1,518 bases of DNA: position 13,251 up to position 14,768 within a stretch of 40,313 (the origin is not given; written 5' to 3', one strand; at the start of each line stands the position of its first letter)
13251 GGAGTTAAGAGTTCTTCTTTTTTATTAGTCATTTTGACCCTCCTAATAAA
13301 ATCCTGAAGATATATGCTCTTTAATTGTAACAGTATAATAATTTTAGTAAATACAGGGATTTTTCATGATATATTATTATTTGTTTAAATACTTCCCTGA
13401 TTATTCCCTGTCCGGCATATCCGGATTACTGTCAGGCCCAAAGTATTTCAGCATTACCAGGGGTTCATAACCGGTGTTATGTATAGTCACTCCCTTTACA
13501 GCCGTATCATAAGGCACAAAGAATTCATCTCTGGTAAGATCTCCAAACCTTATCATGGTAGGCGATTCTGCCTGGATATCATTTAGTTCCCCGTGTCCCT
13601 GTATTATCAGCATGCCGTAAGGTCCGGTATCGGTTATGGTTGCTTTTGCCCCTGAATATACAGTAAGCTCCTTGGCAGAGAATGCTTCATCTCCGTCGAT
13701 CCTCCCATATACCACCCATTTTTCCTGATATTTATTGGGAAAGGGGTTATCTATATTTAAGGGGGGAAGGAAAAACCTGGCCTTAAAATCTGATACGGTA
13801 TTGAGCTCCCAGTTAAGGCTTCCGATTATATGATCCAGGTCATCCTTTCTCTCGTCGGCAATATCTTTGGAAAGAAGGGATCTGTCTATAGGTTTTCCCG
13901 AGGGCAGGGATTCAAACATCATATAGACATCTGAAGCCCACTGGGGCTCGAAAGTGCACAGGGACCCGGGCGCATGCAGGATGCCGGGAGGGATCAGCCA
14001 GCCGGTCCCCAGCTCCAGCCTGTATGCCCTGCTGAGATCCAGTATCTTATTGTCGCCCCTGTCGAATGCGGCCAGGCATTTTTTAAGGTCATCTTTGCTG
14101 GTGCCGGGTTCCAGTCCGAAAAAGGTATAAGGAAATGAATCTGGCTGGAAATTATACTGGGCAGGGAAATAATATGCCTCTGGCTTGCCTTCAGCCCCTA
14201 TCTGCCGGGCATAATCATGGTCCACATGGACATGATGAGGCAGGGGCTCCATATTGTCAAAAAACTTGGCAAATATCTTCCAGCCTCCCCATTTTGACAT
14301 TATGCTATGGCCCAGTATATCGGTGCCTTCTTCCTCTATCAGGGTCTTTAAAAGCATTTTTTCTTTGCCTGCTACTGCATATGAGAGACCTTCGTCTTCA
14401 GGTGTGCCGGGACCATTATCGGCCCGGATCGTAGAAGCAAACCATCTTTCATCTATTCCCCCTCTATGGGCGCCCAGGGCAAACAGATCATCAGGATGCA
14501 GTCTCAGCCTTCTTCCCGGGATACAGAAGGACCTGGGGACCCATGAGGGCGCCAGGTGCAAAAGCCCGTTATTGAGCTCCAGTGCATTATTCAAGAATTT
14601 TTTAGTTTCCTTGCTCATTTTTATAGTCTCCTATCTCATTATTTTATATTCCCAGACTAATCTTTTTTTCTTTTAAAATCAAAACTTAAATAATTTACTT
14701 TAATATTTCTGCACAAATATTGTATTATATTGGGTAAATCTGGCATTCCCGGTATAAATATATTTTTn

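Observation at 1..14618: Redox-heavy sugar locus: four xylose-isomerase-like TIM barrels, three unrelated oxidoreductases and a cupin around an ABC importer, with no glycosidase, kinase, aldolase or regulator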

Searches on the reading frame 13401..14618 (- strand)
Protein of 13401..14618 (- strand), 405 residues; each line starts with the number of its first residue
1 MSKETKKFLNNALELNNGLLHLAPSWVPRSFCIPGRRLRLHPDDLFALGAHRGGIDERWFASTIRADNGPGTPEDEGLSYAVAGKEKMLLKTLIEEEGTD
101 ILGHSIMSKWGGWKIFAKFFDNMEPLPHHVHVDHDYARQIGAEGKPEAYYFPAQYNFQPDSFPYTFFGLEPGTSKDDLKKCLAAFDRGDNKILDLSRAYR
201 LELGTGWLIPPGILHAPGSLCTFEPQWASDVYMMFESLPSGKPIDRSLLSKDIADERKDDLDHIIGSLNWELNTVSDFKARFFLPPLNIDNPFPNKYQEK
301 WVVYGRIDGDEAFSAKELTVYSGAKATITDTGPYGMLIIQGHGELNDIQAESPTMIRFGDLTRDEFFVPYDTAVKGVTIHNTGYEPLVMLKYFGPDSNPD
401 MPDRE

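Call 4: search_protein_families(library=pfam, proteins=[window:13401-14618:-])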
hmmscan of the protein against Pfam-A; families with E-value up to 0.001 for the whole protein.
window:13401-14618:- (405 aa): 0 families

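Call 7: search_protein_families(library=ncbifam, proteins=[window:13401-14618:-], max_evalue=0.01)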
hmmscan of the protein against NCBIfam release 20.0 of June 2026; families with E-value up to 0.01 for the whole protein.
window:13401-14618:- (405 aa): 0 families

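Call 11: search_solved_structures(query=window:13404-14618:-, max_evalue=1, show_alignments=2)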
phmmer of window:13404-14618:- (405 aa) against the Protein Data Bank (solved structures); distinct sequences matched with E-value up to 1: 0.

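Call 24: find_homologous_proteins(query=window:13404-14618:-, max_evalue=0.00001)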
Query window:13404-14618:- (405 aa): 8000 proteins with E <= 0.00001 among 8000 candidates; the best 120 are listed.
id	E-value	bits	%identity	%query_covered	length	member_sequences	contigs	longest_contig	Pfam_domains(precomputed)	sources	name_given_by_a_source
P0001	4.0e-261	884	91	100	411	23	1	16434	-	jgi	jgi:hypothetical protein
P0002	3.9e-239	812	81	100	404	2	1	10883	-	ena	-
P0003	6.5e-220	749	75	100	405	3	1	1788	-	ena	-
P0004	1.2e-219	748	75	100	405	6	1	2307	-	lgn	-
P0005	2.2e-217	740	74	100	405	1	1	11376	-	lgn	-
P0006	1.1e-215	735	74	100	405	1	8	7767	-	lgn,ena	-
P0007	2.5e-213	727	75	100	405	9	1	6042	-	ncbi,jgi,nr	ncbi:MAG: hypothetical protein E3J58_00210 [Actinomycetota bacterium]|nr:MAG: hypothetical protein E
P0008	1.6e-211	721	73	100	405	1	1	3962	-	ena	-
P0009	3.5e-211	720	73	100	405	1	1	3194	-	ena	-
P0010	4.2e-211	720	73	100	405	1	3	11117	-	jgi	-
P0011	7.1e-211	719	73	99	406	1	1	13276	-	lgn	-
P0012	1.5e-209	714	72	100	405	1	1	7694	-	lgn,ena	-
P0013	1.7e-209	714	72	100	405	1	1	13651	-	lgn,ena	-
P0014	1.7e-208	711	73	100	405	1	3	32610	-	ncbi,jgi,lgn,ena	-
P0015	1.1e-207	708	71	100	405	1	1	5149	-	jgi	jgi:hypothetical protein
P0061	7.1e-190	650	66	100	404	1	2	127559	-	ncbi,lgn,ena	-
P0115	6.7e-170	584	59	100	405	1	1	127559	-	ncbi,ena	-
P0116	1.9e-166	572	59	100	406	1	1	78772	-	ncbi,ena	-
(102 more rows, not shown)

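Call 25: find_encoding_contigs(protein=P0061, flank=10000, max_places=1)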
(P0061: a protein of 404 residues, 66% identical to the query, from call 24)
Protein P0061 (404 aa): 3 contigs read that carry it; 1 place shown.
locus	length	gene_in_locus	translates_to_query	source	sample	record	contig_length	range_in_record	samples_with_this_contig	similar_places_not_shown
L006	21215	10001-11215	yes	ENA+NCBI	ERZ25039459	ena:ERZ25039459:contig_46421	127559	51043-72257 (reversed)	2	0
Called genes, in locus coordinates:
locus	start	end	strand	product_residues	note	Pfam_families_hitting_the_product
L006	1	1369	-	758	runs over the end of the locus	PF00912:Transgly, PF00905:Transpeptidase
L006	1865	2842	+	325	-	PF00248:Aldo_ket_red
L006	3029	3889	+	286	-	PF13292:DXP_synthase_N (weak), PF00456:Transketolase_N, PF00676:E1_dh (weak), PF09364:XFP_N (weak)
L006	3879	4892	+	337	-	PF02779:Transket_pyr, PF02780:Transketolase_C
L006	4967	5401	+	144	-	PF02502:LacAB_rpiB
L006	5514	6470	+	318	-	PF12802:MarR_2 (weak), PF04198:Sugar-bind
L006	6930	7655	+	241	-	PF00676:E1_dh, PF00456:Transketolase_N (weak)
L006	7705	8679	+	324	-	PF02779:Transket_pyr, PF02780:Transketolase_C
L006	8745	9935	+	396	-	PF00923:TAL_FSA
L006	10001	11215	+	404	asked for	-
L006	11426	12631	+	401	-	PF03706:LPG_synthase_TM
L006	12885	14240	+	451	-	PF00202:Aminotran_3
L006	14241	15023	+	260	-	PF08220:HTH_DeoR, PF08279:HTH_11 (faint), PF00455:DeoRC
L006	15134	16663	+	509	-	PF06253:MTTB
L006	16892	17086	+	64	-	PF01418:HTH_6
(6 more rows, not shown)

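Call 26: find_encoding_contigs(protein=P0116, flank=10000, max_places=1)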
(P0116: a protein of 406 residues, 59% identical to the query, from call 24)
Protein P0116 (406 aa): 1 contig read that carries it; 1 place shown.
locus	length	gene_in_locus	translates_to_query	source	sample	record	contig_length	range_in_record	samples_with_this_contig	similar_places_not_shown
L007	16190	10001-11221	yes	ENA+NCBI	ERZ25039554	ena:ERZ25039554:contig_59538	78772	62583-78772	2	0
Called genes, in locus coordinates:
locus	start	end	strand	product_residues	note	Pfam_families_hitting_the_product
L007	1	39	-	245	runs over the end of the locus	PF00155:Aminotran_1_2 (weak), PF00464:SHMT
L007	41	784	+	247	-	-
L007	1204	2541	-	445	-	PF01966:HD, PF13286:HD_assoc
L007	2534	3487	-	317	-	PF08245:Mur_ligase_M (faint), PF02875:Mur_ligase_C, PF27239:FOL3_C (weak)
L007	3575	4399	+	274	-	-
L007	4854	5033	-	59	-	-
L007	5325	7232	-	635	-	PF01032:FecCD (weak), PF00005:ABC_tran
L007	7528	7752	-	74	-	-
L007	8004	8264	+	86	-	PF02653:BPD_transp_2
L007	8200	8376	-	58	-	-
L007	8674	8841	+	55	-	-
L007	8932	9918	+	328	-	PF00532:Peripla_BP_1, PF13407:Peripla_BP_4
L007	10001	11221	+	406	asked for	-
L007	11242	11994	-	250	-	PF27030:AbpE_bact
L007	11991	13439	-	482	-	-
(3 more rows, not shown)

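Call 27: find_encoding_contigs(protein=P0115, flank=10000, max_places=1)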
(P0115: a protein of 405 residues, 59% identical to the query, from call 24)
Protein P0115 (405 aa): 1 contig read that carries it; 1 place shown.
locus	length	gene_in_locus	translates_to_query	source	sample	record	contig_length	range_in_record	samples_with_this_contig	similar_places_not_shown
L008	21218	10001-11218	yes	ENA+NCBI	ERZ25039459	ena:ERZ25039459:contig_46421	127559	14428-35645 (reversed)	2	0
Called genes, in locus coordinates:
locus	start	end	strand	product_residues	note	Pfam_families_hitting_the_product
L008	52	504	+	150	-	PF06253:MTTB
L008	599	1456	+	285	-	PF06253:MTTB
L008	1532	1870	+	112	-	PF05336:rhaM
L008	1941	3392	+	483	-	PF06253:MTTB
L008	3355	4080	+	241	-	PF02607:B12-binding_2, PF02310:B12-binding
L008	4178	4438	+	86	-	PF00106:adh_short, PF13561:adh_short_C2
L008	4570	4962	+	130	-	PF00106:adh_short, PF13561:adh_short_C2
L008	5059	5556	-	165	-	PF01894:YjbQ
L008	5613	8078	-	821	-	PF02901:PFL-like, PF01228:Gly_radical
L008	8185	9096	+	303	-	PF13353:Fer4_12, PF12838:Fer4_7 (faint), PF13484:Fer4_16 (faint), PF00037:Fer4 (faint), PF13187:Fer4_9, PF13237:Fer4_10 (weak), PF14697:Fer4_21 (weak), PF04055:Radical_SAM, +2 more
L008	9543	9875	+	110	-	PF07883:Cupin_2, PF02311:AraC_binding (weak), PF00190:Cupin_1 (weak)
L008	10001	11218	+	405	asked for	-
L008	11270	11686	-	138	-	PF00107:ADH_zinc_N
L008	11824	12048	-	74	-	-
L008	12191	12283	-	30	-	-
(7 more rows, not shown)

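Call 28: search_protein_families(library=pfam, proteins=[window:13404-14618:-], max_evalue=10)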
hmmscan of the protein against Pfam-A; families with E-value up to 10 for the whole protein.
window:13404-14618:- (405 aa): 0 families

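Call 40: predict_structure(alignment_id=A1)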
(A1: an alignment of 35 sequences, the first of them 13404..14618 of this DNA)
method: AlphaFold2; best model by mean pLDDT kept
length: 405 residues; sequences in the alignment: 35
mean_pLDDT: 76.3   pTM: 0.80
mean pLDDT of the five models: 76.3, 67.5, 67.5, 62.6, 61.3
residues with pLDDT >= 90: 114; 70-90: 165; 50-70: 81; < 50: 45
segments of 3 or more residues with pLDDT < 50: 38-55, 155-161, 225-241
pLDDT, mean of each block of 10 residues (from residue 1): 88 97 69 54 39 54 69 79 93 91 87 68 54 73 68 51 69 89 74 75 75 65 47 38 62 79 86 86 88 93 83 89 96 90 95 76 92 97 91 86 71
secondary structure, 60 per line:
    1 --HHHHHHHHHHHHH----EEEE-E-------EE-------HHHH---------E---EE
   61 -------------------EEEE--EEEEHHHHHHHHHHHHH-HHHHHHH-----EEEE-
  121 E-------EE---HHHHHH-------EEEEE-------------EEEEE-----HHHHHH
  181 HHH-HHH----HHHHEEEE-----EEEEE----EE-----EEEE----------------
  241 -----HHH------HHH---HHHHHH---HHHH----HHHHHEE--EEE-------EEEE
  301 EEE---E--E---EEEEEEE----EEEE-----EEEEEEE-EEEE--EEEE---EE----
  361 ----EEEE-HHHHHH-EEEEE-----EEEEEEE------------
elements in order: H3-15 E20-23 H42-45 E80-83 E86-89 H90-102 H104-110 E116-119 H134-139 E147-151 E165-169 H175-183 H192-195 E196-199 E205-209 E221-224 H261-266 H270-273 H278-282 E287-289 E297-303 E314-320 E325-328 E334-340 E342-345 E348-351 E365-368 H370-375 E377-381 E387-393

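Call 44: fold_search(model_id=the predicted structure, library=pdb)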
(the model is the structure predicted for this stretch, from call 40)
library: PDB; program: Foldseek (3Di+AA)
matches with E <= 10: 1308; with E <= 0.001: 267
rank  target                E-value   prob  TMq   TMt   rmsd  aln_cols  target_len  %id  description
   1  1qwr_A                2.9e-13  1.00  0.55  0.68   6.6       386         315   18  Crystal Structure Analysis of the Mannose 6-Phosphate Isomerase from Bacillus subtilis (released 2004-03-02)
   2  1qwr_B                6.9e-13  1.00  0.54  0.68   6.5       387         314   18  Crystal Structure Analysis of the Mannose 6-Phosphate Isomerase from Bacillus subtilis (released 2004-03-02)
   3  1zx5                  1.0e-12  1.00  0.55  0.72   5.5       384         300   16  The structure of a putative mannosephosphate isomerase from Archaeoglobus fulgidus (released 2005-07-19)
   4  5zvr                  1.0e-12  1.00  0.55  0.57   6.3       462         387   11  Crystal structure of R274A mutant of phosphomannose isomerase from Salmonella typhimurium (released 2019-05-01)
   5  5zt4                  1.4e-12  1.00  0.58  0.60   5.6       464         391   11  Crystal structure of H99A mutant of phosphomannose isomerase from Salmonella typhimurium (released 2019-05-01)
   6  5zv0                  1.4e-12  1.00  0.55  0.57   6.1       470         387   11  Crystal structure of E264A mutant of phosphomannose isomerase from Salmonella typhimurium (released 2019-05-01)
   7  5zuw                  1.7e-12  1.00  0.57  0.59   5.7       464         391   11  Crystal structure of H99Q mutant of phosphomannose isomerase from Salmonella typhimurium (released 2019-05-01)
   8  3h1w                  1.7e-12  1.00  0.56  0.58   6.2       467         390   11  Crystal structure of mannose 6-phosphate isomerase bound with zinc and yttrium (released 2009-05-19)
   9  5zvx                  1.8e-12  1.00  0.57  0.59   5.7       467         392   12  Crystal structure of K86A mutant of phosphomannose isomerase from Salmonella typhimurium (released 2019-05-01)
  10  3h1y                  2.3e-12  1.00  0.56  0.58   6.2       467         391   12  Crystal structure of mannose 6-phosphate isomerase from Salmonella typhimurium bound to substrate (f6p)and metal atom (z (released 2009-05-19)
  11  5zuy                  2.6e-12  1.00  0.57  0.59   6.2       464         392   11  Crystal structure of E134H mutant of phosphomannose isomerase from Salmonella typhimurium (released 2019-05-01)
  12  5zt5                  2.8e-12  1.00  0.55  0.57   6.4       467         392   10  Crystal structure of E134A mutant of phosphomannose isomerase from Salmonella typhimurium (released 2019-05-01)
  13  5zvu                  5.1e-12  1.00  0.55  0.58   5.8       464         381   10  Crystal structure of K132A mutant of phosphomannose isomerase from Salmonella typhimurium (released 2019-05-01)
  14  2wfp                  6.3e-12  1.00  0.57  0.59   5.6       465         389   11  Crystal structure of mannose 6-phosphate isomerase (apo form) from Salmonella typhimurium (released 2009-07-14)
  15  3h1m                  7.9e-12  1.00  0.56  0.57   6.2       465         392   11  Crystal structure of mannose 6-phosphate isomerase (holo; zinc bound) (released 2009-05-19)
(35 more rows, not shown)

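Call 96: search_protein_representatives(alignment_id=A1)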
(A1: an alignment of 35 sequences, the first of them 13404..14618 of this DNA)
Query: 35 sequences, 405 profile positions. Proteins with E-value up to 0.001 (for the whole library): 2103; up to 1e-10: 1167; up to 1e-30: 312. The best 150 are listed.
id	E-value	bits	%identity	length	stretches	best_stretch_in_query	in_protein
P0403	1.7e-171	586.8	-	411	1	3-403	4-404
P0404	5.1e-124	430.5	-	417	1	9-397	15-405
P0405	9.8e-124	429.5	-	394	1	9-396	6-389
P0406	7.1e-118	410.2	-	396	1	7-396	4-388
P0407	7.6e-116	403.6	-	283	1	7-279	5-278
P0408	2.3e-108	378.9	-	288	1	115-400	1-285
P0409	1.3e-105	369.9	-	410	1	11-397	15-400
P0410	5.5e-105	367.8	-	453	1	9-396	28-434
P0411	1.1e-102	360.2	-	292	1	70-314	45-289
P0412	1.1e-102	360.2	-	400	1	34-280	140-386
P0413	1.4e-95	336.8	-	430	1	9-403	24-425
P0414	2.8e-95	335.8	-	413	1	10-402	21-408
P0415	1.8e-88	313.4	-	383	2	8-187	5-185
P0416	3.5e-85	302.6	-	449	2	158-353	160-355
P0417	9.6e-85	301.1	-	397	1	9-403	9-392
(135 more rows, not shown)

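Call 98: search_protein_families(library=pfam, alignment_id=A3, max_evalue=1)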
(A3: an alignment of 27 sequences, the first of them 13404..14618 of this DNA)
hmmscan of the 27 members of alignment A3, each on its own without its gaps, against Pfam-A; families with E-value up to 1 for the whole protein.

A. member 1, window:13404-14618:- (405 aa): 0 families

B. families by the number of members that match (of 27 scanned): 12 families
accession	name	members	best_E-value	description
PF07883.17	Cupin_2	3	0.022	Cupin domain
PF01050.24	MannoseP_isomer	1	0.025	Mannose-6-phosphate isomerase C-terminal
PF07370.16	DUF1489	1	0.046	Protein of unknown function (DUF1489)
PF22451.2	NirdL-like_HTH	1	0.047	Siroheme decarboxylase NirDL-like HTH domain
PF15584.11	Imm72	1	0.067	Immunity protein 72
PF00030.24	Crystall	1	0.069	Beta/Gamma crystallin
PF22268.1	DUF6954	1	0.085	Family of unknown function (DUF6954)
PF23498.1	MgtT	1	0.1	MgtT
PF08140.16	Cuticle_1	1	0.12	Crustacean cuticle protein repeat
PF20414.3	DUF6698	1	0.17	Family of unknown function (DUF6698)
PF20511.4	PMI_typeI_cat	1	0.23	Phosphomannose isomerase type I, catalytic domain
PF21147.3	AMPK_alpha_AID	1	0.25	AMP-activated protein kinase, alpha subunit, autoinhibitory domain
